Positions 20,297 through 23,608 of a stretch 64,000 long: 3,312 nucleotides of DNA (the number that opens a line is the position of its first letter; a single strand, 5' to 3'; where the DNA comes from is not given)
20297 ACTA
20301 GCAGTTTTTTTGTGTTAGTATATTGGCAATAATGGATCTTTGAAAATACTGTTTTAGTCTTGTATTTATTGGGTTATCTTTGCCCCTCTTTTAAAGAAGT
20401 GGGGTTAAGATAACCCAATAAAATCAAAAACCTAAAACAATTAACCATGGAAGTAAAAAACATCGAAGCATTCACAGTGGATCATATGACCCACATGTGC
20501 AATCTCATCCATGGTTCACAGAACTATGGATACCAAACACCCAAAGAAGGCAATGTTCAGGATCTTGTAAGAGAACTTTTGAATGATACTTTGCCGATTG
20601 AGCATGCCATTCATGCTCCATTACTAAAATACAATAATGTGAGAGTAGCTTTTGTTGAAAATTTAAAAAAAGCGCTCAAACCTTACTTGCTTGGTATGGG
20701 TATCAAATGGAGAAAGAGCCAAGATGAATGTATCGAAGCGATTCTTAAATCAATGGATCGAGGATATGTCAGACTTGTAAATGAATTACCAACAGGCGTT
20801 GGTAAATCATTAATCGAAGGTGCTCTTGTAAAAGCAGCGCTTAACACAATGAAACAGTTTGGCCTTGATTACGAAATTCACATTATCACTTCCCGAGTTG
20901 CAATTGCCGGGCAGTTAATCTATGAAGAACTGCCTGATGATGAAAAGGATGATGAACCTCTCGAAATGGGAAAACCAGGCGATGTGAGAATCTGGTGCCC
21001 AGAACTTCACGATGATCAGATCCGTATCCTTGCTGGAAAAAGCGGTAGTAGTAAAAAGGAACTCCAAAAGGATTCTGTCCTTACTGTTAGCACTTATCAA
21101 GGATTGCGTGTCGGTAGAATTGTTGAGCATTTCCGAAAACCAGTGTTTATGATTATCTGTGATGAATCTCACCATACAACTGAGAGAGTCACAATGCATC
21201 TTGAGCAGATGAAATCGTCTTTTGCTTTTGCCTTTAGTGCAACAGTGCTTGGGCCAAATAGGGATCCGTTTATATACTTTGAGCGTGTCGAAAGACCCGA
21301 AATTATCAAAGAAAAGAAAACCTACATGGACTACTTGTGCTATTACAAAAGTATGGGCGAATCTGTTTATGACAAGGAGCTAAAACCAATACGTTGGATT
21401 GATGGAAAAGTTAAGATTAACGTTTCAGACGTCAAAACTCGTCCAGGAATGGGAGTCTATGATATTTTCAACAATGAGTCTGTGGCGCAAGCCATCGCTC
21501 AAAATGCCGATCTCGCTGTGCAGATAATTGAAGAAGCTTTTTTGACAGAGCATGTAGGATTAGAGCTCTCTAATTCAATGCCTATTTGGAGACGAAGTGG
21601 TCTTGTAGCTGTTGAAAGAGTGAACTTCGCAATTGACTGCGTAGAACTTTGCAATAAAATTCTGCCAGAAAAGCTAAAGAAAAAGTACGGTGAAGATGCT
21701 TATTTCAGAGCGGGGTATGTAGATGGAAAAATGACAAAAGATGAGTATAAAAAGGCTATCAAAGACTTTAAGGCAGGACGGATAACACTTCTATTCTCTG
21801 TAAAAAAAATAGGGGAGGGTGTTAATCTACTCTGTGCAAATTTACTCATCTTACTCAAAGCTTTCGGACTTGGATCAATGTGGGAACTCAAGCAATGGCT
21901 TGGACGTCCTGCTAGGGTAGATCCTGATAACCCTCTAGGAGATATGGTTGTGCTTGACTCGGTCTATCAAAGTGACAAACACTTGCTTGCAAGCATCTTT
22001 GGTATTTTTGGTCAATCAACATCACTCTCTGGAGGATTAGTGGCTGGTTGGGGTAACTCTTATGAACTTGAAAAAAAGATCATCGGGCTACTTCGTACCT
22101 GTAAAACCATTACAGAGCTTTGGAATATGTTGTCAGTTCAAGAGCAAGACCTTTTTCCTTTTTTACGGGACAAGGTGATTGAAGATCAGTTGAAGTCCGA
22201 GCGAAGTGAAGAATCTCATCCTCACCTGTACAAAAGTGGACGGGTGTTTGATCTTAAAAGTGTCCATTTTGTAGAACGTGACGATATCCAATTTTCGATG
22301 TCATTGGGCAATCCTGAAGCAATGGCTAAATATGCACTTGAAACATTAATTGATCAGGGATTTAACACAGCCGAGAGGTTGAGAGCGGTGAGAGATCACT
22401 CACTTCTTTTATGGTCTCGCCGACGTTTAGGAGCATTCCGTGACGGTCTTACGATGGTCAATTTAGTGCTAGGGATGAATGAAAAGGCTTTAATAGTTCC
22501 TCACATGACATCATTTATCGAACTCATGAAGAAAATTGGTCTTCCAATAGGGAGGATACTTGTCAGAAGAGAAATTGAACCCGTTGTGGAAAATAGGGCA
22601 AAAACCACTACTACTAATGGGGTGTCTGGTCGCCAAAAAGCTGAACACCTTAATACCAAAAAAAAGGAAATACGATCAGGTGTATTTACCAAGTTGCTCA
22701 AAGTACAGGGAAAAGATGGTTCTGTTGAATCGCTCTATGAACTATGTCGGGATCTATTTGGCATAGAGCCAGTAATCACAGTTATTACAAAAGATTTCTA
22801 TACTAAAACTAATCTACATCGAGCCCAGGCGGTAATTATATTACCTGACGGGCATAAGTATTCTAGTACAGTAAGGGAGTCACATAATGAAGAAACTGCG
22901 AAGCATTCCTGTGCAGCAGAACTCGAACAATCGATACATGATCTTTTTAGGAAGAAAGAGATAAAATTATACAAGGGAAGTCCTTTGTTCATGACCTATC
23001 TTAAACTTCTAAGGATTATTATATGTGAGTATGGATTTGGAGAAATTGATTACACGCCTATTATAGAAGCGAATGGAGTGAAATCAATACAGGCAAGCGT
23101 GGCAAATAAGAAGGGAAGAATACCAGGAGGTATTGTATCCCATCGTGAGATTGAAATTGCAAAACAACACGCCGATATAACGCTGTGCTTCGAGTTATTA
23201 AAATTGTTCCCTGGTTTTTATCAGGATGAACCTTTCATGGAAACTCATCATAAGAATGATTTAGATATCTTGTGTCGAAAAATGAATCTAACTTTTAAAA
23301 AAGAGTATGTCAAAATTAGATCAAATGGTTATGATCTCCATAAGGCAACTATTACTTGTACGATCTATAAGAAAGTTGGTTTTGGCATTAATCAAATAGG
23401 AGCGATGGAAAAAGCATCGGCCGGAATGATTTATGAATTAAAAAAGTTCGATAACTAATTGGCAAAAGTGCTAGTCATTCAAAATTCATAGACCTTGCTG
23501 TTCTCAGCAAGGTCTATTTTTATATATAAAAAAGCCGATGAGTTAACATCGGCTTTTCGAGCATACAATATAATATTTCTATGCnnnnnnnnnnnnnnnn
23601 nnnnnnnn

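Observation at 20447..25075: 1003-aa DExH helicase with three C-terminal dsRBD-like modules, convergent with a 496-aa orphan protein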

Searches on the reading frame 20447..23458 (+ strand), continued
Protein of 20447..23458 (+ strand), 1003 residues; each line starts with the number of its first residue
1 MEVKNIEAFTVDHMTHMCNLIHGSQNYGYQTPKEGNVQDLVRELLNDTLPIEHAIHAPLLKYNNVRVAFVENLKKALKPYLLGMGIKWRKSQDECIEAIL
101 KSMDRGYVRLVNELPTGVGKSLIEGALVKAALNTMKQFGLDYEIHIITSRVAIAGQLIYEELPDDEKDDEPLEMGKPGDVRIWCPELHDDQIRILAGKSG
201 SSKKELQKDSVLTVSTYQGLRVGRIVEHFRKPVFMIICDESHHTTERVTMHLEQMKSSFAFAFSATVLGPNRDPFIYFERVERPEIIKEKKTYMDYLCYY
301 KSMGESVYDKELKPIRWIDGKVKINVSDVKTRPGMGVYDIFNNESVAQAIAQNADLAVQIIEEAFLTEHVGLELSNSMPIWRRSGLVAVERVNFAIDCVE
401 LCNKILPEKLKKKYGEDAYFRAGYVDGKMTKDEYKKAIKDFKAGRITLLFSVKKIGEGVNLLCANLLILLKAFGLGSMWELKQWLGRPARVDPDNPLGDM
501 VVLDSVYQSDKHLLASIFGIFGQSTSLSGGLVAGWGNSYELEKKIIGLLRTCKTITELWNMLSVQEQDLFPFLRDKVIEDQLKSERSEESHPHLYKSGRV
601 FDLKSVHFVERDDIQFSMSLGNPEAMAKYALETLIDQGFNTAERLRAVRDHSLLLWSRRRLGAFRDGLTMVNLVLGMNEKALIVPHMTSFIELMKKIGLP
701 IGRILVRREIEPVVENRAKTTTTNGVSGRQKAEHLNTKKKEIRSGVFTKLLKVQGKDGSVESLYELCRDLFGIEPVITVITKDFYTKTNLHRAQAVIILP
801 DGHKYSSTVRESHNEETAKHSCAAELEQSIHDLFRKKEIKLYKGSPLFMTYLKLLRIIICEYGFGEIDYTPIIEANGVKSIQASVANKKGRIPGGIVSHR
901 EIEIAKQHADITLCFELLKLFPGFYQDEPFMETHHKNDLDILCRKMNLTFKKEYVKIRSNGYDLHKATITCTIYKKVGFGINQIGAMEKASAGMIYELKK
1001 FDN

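Call 91: fold_search(model_id=the predicted structure, library=pdb)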
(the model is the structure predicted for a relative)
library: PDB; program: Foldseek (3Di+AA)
matches with E <= 10: 1469; with E <= 0.001: 357
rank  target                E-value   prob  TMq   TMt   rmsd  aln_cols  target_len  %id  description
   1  7zpk_C                1.7e-10  1.00  0.08  0.26  23.0       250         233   12  Mammalian Dicer in the "pre-dicing state" with pre-miR-15a substrate and TARBP2 subunit (released 2022-11-16)
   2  7zke_E                1.1e-09  1.00  0.17  0.11  25.4       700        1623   12  Mot1:TBP:DNA - pre-hydrolysis state (released 2023-04-26)
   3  7dvq_D                4.6e-09  1.00  0.14  0.09  23.3       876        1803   11  Cryo-EM Structure of the Activated Human Minor Spliceosome (minor Bact Complex) (released 2021-03-31)
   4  4f91                  1.4e-08  1.00  0.14  0.09  22.3       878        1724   11  Brr2 Helicase Region (released 2012-10-17)
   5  7z8s_E                2.7e-08  1.00  0.19  0.14  14.3       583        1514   12  Mot1:TBP:DNA - post hydrolysis state (released 2023-03-29)
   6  8dfv_K                2.8e-08  1.00  0.07  0.24  35.1       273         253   12  Structural Basis of MicroRNA Biogenesis by Dicer-1 and Its Partner Protein Loqs-PB - complex IIa (released 2022-11-16)
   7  8dg5_K                3.5e-08  1.00  0.06  0.23  35.4       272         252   12  Structural Basis of MicroRNA Biogenesis by Dicer-1 and Its Partner Protein Loqs-PB - complex IIb (released 2022-11-16)
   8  9lov_B                4.1e-08  1.00  0.13  0.18  22.9       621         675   13  LGP2:MDA5:dsRNA filament (released 2026-01-28)
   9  2oca                  5.6e-08  1.00  0.14  0.26  20.2       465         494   13  The crystal structure of T4 UvsW (released 2007-10-16)
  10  7bkp_A                6.5e-08  1.00  0.13  0.18  23.8       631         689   12  CryoEM structure of disease related M854K MDA5-dsRNA filament in complex with ATP (released 2021-11-17)
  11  5jch_A                6.5e-08  1.00  0.13  0.18  23.6       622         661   12  Crystal structure of chicken MDA5 with 5'p 10-mer dsRNA and ADP-Mg2+ at 2.95 A resolution (untwinned). (released 2016-06-01)
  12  5jcf_A                8.5e-08  1.00  0.13  0.18  22.5       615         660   12  Crystal structure of chicken MDA5 with 5'p 10-mer dsRNA and ADP-Mg2+ at 2.6 A resolution (orthorhombic form). (released 2016-06-01)
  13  5jch_B                8.9e-08  1.00  0.13  0.19  23.6       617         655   12  Crystal structure of chicken MDA5 with 5'p 10-mer dsRNA and ADP-Mg2+ at 2.95 A resolution (untwinned). (released 2016-06-01)
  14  7bdk_B                9.4e-08  1.00  0.15  0.10  27.4       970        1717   12  Human Brr2 Helicase Region in complex with C-tail deleted Jab1 and ADP (released 2021-06-09)
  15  9n11_A                9.9e-08  1.00  0.14  0.13  23.5       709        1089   12  Mfd-bound E.coli RNA polymerase elongation complex + ADP-BeF3 - L1.5 state (released 2025-10-15)
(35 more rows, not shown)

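Call 93: find_related_loci(query=A1, collection=viral_contigs, flank=6000)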
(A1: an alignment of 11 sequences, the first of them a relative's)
Query A1 (1003 aa) in viral_contigs; peptide patterns used: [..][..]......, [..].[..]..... (x = any residue, [..] = any of these).
23 stretches matched a pattern, but none encodes a relative of the query by tblastn (E <= 1e-3).

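Call 99: list_cluster_members(proteins=[P0001, P0012, P0004, P0005, P0009])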
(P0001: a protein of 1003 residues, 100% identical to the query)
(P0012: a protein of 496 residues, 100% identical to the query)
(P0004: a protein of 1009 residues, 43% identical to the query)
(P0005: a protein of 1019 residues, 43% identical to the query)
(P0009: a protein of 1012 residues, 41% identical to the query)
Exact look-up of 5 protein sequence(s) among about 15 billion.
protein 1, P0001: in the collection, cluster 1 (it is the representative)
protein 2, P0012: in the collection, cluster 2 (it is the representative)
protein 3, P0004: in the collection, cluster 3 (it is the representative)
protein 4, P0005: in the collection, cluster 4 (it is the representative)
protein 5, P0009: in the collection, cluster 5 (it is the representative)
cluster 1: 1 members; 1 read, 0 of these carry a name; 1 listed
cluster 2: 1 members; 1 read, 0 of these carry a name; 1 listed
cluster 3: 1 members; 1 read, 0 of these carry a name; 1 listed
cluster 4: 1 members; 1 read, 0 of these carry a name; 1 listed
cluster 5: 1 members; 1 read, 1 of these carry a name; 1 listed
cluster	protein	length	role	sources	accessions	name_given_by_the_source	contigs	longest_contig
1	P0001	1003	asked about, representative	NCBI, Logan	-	-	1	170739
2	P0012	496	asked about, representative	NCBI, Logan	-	-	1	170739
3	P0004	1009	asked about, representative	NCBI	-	-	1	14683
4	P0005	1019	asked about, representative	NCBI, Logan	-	-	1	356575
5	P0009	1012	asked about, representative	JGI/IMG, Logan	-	superfamily II DNA or RNA helicase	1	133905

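Call 105: search_dna_similar(query=window:20447-23458:+, collection=phages, mode=protein, max_rows=10, max_evalue=0.001)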
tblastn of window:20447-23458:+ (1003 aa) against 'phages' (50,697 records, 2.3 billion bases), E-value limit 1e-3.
No match.

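Call 108: search_protein_families(library=pfam, proteins=[P0015, P0018, P0019, P0022, P0024, P0027, P0030, P0036, P0041], max_evalue=0.01)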
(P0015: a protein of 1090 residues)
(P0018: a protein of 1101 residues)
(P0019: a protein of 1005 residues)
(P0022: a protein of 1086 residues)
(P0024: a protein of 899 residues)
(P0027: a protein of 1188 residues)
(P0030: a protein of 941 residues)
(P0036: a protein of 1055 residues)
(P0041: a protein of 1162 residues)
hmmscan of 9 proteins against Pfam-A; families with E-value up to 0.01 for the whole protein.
P0015 (1090 aa): 3 families
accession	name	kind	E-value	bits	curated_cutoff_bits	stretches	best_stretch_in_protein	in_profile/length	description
PF04851.21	ResIII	-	6.7e-11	42.8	22.5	1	93-266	4-161/164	Type III restriction enzyme, res subunit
PF00271.37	Helicase_C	-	4.8e-07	30.4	23.5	1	414-494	35-109/110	Helicase conserved C-terminal domain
PF18766.7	SWI2_SNF2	-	0.0038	17.3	26.7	0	121-281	27-169/221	SWI2/SNF2 ATPase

P0018 (1101 aa): 3 families
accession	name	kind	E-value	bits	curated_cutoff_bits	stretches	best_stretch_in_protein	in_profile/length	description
PF04851.21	ResIII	-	2.3e-12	47.6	22.5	1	98-275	2-139/164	Type III restriction enzyme, res subunit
PF00271.37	Helicase_C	-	8.3e-09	36.1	23.5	1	413-515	18-108/110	Helicase conserved C-terminal domain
PF00035.32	dsrm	-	5.6e-05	24.1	23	1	914-979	2-66/66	Double-stranded RNA binding motif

P0019 (1005 aa): 3 families
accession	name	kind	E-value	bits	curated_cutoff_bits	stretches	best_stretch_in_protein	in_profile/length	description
PF04851.21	ResIII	-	3.6e-12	46.9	22.5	1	86-268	3-162/164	Type III restriction enzyme, res subunit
PF00271.37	Helicase_C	-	5.9e-07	30.2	23.5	1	378-487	14-108/110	Helicase conserved C-terminal domain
PF12728.13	HTH_17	-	0.0052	17.5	27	0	941-963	1-23/51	Helix-turn-helix domain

P0022 (1086 aa): 3 families
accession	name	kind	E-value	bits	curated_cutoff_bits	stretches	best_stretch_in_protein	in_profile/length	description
PF00271.37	Helicase_C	-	2.2e-07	31.5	23.5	1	409-487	32-108/110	Helicase conserved C-terminal domain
PF04851.21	ResIII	-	2.9e-07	31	22.5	1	93-264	2-161/164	Type III restriction enzyme, res subunit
PF00035.32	dsrm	-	2.6e-05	25.2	23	0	1017-1071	1-53/66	Double-stranded RNA binding motif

P0024 (899 aa): 3 families
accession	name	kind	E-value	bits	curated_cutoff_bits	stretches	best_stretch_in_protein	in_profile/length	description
PF04851.21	ResIII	-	3.7e-15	56.6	22.5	1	95-278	4-162/164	Type III restriction enzyme, res subunit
PF00270.35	DEAD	-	5.2e-07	30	26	1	98-279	3-161/167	DEAD/DEAH box helicase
PF00271.37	Helicase_C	-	1.2e-05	25.9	23.5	1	389-499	14-109/110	Helicase conserved C-terminal domain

P0027 (1188 aa): 2 families
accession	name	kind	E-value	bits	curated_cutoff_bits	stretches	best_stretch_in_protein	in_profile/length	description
PF00271.37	Helicase_C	-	7.2e-05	23.5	23.5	1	398-493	15-109/110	Helicase conserved C-terminal domain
PF04851.21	ResIII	-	0.0039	17.6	22.5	0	88-280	2-162/164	Type III restriction enzyme, res subunit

P0030 (941 aa): 3 families
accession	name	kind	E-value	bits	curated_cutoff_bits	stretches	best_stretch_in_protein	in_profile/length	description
PF04851.21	ResIII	-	1.1e-11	45.4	22.5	1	121-311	2-162/164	Type III restriction enzyme, res subunit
PF00271.37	Helicase_C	-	1.1e-06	29.3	23.5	1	423-518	17-109/110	Helicase conserved C-terminal domain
PF00270.35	DEAD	-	6.2e-06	26.5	26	1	143-314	15-163/167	DEAD/DEAH box helicase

P0036 (1055 aa): 3 families
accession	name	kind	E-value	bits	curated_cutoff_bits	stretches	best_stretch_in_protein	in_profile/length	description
PF04851.21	ResIII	-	1.3e-12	48.4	22.5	1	82-269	2-163/164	Type III restriction enzyme, res subunit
PF00270.35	DEAD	-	7e-05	23.1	26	1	109-269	20-161/167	DEAD/DEAH box helicase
PF00271.37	Helicase_C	-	0.0079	16.9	23.5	0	381-473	19-108/110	Helicase conserved C-terminal domain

P0041 (1162 aa): 4 families
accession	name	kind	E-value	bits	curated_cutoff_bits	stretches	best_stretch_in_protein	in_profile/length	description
PF04545.22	Sigma70_r4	-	1.2e-15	57.2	24.1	1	336-386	2-48/50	Sigma-70, region 4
PF04851.21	ResIII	-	8.1e-13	49.1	22.5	2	513-604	2-83/164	Type III restriction enzyme, res subunit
PF04542.20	Sigma70_r2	-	8.9e-08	32.3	24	1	227-292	3-67/71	Sigma-70 region 2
PF00270.35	DEAD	-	5.2e-05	23.5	26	0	525-592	10-67/167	DEAD/DEAH box helicase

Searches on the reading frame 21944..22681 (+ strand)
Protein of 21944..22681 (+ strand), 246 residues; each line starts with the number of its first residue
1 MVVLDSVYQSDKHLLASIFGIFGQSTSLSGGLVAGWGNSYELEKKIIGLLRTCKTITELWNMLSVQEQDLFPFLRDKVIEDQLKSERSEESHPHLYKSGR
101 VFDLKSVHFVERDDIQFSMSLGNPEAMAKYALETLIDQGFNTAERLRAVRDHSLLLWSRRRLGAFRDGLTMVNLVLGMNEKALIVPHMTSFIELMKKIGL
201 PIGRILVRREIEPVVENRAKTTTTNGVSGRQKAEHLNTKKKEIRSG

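Call 102: search_solved_structures(query=A7, max_evalue=10, show_alignments=2)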
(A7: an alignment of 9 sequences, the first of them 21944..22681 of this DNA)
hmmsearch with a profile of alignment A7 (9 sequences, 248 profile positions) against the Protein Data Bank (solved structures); distinct sequences matched with E-value up to 10: 0.

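Call 103: search_protein_families(library=pfam, alignment_id=A7, max_evalue=5)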
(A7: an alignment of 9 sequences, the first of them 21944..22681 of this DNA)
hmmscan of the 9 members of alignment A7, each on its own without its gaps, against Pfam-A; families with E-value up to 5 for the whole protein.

A. member 1, window:21944-22681:+ (246 aa): 0 families

B. families by the number of members that match (of 9 scanned): 3 families
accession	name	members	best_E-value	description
PF12990.12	DUF3874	1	0.011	Domain of unknonw function from B. Theta Gene description (DUF3874)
PF20749.2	DUF6833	1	0.12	Domain of unknown function (DUF6833)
PF20648.2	DUF6809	1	0.13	Family of unknown function (DUF6809)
